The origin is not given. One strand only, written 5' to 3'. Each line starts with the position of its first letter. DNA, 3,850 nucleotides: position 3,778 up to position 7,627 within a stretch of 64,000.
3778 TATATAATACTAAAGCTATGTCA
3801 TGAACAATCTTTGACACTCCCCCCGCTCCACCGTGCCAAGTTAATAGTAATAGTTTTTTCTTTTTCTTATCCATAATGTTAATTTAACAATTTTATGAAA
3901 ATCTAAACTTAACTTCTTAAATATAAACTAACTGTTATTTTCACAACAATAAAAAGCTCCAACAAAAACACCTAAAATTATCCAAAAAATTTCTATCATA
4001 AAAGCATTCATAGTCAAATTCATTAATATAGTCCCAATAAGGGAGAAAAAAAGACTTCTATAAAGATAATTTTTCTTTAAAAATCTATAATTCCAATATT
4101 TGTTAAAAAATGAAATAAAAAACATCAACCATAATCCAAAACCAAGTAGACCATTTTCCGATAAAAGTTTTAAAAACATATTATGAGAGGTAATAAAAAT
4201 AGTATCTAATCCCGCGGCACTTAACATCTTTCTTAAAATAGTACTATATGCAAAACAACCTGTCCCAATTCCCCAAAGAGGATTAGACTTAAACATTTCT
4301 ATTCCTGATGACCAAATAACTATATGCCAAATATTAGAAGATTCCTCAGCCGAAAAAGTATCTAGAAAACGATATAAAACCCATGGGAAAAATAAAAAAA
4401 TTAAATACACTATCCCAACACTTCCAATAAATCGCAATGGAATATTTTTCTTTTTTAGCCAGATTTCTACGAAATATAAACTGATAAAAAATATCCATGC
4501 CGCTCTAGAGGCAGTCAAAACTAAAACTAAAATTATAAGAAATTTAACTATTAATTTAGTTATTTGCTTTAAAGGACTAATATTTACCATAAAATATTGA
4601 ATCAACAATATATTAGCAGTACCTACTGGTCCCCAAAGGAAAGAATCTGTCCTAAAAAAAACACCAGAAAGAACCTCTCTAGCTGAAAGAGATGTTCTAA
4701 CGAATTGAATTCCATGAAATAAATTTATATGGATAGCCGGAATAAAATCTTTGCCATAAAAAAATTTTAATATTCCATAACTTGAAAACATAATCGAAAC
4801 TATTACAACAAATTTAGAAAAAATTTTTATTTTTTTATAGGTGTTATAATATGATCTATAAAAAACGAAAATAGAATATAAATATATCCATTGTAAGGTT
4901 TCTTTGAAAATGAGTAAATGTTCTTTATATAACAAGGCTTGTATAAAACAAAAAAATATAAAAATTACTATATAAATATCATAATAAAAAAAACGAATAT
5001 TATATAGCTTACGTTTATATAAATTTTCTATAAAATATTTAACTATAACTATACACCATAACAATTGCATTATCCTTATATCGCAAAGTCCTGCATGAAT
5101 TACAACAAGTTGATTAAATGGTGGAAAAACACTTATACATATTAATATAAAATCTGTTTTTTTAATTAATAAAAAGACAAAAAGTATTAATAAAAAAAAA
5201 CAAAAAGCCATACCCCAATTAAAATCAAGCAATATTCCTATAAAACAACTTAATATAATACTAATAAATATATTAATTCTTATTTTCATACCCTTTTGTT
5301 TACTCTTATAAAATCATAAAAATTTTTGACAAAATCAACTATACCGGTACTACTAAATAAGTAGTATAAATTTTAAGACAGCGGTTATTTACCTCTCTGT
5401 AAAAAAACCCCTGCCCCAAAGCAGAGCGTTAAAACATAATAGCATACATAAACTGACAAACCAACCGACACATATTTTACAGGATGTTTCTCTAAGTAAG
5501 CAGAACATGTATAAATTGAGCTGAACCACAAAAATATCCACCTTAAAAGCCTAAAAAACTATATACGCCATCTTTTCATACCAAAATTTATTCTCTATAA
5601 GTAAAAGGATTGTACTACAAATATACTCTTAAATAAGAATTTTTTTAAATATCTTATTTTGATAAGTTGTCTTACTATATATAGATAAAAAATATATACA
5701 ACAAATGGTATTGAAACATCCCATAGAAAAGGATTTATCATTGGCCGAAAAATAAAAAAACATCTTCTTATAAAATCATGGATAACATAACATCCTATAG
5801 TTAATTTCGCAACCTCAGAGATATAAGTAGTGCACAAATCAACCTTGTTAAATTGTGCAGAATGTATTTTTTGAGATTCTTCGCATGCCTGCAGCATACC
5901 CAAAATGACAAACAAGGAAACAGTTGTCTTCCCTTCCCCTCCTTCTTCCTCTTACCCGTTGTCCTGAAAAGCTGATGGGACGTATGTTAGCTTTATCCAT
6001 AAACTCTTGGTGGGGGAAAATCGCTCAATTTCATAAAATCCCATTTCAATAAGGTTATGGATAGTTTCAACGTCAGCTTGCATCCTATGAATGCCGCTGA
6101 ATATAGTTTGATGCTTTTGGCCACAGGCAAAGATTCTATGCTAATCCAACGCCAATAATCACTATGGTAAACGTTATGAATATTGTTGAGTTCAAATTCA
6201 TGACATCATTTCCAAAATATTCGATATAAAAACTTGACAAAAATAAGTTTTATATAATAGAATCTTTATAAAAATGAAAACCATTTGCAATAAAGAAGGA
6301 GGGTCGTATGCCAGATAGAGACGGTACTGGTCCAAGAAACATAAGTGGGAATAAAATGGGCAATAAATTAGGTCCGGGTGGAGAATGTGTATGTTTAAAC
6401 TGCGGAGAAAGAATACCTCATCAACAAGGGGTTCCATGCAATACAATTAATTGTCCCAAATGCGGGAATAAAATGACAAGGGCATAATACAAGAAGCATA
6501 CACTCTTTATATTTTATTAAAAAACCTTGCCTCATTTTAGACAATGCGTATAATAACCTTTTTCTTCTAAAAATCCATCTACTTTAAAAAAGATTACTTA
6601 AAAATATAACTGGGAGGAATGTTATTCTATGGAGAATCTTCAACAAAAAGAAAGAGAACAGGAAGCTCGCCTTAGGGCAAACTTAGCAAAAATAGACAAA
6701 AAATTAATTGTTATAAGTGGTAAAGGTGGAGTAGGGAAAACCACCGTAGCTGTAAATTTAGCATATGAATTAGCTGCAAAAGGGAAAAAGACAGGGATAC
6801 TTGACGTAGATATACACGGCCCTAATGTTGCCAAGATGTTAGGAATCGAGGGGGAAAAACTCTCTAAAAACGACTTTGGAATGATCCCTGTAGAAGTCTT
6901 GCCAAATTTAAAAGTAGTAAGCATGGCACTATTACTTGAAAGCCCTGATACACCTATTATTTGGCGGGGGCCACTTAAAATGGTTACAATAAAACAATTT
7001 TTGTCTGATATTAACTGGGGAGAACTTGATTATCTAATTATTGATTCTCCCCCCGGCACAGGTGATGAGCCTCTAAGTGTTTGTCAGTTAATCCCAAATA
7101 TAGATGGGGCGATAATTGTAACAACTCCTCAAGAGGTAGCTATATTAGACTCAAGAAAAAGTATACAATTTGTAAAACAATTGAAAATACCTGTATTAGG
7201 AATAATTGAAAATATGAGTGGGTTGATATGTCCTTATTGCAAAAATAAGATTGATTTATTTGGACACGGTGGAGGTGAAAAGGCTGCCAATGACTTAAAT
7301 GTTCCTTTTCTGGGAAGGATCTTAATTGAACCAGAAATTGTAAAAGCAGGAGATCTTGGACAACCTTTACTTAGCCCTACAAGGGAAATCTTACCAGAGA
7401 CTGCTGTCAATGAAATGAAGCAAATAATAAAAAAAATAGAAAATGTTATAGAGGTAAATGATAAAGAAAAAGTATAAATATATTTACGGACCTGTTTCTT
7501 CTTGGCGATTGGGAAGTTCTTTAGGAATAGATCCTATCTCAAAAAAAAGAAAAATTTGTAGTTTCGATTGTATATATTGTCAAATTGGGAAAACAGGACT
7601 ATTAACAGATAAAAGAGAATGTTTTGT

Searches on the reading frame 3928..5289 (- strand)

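Call 41: search_protein_families(library=pfam, proteins=[window:3928-5289:-], max_evalue=0.001)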
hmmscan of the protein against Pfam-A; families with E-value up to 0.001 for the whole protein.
window:3928-5289:- (453 aa): 1 family
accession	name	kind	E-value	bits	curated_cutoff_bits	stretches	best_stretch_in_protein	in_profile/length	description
PF04932.20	Wzy_C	-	1.9e-18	67.1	31.7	1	249-388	3-149/149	O-Antigen ligase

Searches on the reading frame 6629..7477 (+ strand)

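Call 41: search_protein_families(library=pfam, proteins=[window:6629-7477:+], max_evalue=0.001)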
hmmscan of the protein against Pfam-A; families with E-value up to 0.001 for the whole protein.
window:6629-7477:+ (282 aa): 9 families
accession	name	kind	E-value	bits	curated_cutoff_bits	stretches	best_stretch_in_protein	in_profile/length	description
PF10609.15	ParA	-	1.4e-94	316.6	27.1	1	22-269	2-244/246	NUBPL iron-transfer P-loop NTPase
PF01656.29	CbiA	-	2.2e-13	50.7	25.4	1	26-195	1-81/125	CobQ/CobB/MinD/ParA nucleotide binding domain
PF13614.12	AAA_31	-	3.5e-12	47.1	27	1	26-184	4-166/177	AAA domain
PF02374.21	ArsA_ATPase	-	5.4e-09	36.1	24.3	1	25-61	2-38/305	Anion-transporting ATPase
PF20720.3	nSTAND3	-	8.9e-06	25.9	27.2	1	23-54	16-47/155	Novel STAND NTPase 3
PF09140.17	MipZ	-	1.5e-05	24.9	20.7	1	27-84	4-61/262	ATPase MipZ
PF25199.1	nSTAND_NTPase5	-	9e-05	22.8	34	1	11-62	24-80/145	Novel STAND NTPase 5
PF13481.12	AAA_25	-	0.00011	22.4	27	1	23-55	32-63/195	AAA domain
PF00142.24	Fer4_NifH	-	0.00082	19.4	25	0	27-58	3-34/271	4Fe-4S iron sulfur cluster binding proteins, NifH/frxC family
